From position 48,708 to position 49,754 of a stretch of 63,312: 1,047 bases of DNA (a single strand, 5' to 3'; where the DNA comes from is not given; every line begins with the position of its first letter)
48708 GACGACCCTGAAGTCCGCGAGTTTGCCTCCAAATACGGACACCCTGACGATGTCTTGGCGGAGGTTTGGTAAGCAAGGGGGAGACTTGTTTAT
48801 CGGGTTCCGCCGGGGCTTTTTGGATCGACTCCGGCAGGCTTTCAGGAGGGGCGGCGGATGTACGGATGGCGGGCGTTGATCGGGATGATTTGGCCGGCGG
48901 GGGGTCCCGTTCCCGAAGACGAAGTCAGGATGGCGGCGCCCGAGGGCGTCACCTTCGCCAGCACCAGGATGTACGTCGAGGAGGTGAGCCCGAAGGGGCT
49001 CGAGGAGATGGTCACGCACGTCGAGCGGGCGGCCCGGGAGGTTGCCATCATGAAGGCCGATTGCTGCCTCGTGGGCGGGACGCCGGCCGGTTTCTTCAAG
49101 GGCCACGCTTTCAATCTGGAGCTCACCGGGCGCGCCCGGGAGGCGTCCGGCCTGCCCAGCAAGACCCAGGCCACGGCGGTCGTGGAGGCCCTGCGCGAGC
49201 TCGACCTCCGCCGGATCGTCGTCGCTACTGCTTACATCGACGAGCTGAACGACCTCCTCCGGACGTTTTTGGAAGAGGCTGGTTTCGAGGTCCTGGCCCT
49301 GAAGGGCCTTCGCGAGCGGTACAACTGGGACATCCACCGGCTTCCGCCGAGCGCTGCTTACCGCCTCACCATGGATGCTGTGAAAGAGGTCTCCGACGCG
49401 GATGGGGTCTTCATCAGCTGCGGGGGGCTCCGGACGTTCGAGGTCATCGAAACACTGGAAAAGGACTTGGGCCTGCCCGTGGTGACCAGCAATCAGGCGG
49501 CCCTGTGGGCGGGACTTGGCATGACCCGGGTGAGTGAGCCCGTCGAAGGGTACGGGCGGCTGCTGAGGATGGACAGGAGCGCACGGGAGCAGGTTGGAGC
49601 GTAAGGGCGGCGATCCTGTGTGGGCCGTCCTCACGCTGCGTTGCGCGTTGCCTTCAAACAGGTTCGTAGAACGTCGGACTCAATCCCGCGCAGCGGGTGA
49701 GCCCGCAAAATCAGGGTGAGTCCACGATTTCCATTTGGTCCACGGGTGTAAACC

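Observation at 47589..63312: Mosaic oxidative/decarboxylative gene island: candidate non-canonical (hetero)aromatic carboxylate catabolic pathway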

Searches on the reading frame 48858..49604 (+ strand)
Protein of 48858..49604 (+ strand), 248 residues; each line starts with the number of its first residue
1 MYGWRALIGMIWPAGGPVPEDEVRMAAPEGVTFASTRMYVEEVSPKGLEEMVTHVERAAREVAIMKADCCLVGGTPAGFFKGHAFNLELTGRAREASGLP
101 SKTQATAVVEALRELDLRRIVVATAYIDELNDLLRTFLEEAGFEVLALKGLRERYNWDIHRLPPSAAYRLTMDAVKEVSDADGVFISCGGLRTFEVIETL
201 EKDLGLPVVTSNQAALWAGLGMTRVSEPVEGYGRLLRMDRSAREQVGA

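Call 4: search_protein_families(library=pfam, proteins=[window:48858-49604:+], max_evalue=0.001)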
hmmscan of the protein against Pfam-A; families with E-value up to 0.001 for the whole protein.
window:48858-49604:+ (248 aa): 2 families
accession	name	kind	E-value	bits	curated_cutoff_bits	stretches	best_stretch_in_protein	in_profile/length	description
PF17645.6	Amdase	-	4.1e-54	184.1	25.9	1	9-236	2-228/228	Arylmalonate decarboxylase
PF01177.27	Asp_Glu_race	-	5.3e-10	39.9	31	1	86-218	77-210/211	Asp/Glu/Hydantoin racemase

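Call 5: search_protein_families(library=ncbifam, proteins=[window:48858-49604:+], max_evalue=0.01)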
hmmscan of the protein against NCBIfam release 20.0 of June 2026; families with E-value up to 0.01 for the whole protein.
window:48858-49604:+ (248 aa): 2 families
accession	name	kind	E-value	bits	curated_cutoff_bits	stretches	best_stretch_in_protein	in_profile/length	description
NF052327.1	arylmal_decarb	equivalog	3e-54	184.1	225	1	8-236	3-230/231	arylmalonate decarboxylase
TIGR02990.1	ectoine_eutA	equivalog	1.8e-23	83.3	318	1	21-237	24-238/239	ectoine utilization protein EutA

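Call 13: search_solved_structures(query=window:48858-49604:+, max_evalue=0.001)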
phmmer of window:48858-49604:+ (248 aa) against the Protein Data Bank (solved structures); distinct sequences matched with E-value up to 0.001: 11.
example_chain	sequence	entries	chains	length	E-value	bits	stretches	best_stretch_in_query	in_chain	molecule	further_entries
2vlb_A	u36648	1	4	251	2.3e-35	125.5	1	7-236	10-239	ARYLMALONATE DECARBOXYLASE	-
3dg9_A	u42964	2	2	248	2.4e-35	125.5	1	7-236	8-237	Arylmalonate decarboxylase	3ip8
3dtv_A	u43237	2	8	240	3.6e-35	124.9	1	7-236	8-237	Arylmalonate decarboxylase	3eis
3ixm_A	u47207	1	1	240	4.7e-34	121.3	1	7-236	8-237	Arylmalonate decarboxylase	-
3ixl_A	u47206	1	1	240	1.3e-32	116.6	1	7-236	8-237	Arylmalonate decarboxylase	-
2dgd_A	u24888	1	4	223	2.4e-23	86.2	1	2-231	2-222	223aa long hypothetical arylmalonate decarboxylase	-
4ix1_A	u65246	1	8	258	8.3e-23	84.4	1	2-236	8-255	hypothetical protein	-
2xed_A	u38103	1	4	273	1.4e-18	70.6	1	8-241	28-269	PUTATIVE MALEATE ISOMERASE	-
2xec_A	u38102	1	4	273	1.8e-18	70.2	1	8-241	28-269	PUTATIVE MALEATE ISOMERASE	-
4fq7_A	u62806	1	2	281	1.1e-11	48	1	24-236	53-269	Maleate cis-trans isomerase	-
4fq5_B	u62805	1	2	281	3.9e-11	46.2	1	24-236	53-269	Maleate cis-trans isomerase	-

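Call 58: search_solved_structures(query=window:48858-49604:+, max_evalue=1e-30, show_alignments=1)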
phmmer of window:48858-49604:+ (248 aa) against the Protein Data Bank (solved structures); distinct sequences matched with E-value up to 1e-30: 5.
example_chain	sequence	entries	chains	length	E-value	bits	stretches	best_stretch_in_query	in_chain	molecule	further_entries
2vlb_A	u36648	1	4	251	2.3e-35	125.5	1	7-236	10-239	ARYLMALONATE DECARBOXYLASE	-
3dg9_A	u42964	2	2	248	2.4e-35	125.5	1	7-236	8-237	Arylmalonate decarboxylase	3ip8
3dtv_A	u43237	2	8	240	3.6e-35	124.9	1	7-236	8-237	Arylmalonate decarboxylase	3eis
3ixm_A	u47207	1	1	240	4.7e-34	121.3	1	7-236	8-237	Arylmalonate decarboxylase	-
3ixl_A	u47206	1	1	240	1.3e-32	116.6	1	7-236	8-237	Arylmalonate decarboxylase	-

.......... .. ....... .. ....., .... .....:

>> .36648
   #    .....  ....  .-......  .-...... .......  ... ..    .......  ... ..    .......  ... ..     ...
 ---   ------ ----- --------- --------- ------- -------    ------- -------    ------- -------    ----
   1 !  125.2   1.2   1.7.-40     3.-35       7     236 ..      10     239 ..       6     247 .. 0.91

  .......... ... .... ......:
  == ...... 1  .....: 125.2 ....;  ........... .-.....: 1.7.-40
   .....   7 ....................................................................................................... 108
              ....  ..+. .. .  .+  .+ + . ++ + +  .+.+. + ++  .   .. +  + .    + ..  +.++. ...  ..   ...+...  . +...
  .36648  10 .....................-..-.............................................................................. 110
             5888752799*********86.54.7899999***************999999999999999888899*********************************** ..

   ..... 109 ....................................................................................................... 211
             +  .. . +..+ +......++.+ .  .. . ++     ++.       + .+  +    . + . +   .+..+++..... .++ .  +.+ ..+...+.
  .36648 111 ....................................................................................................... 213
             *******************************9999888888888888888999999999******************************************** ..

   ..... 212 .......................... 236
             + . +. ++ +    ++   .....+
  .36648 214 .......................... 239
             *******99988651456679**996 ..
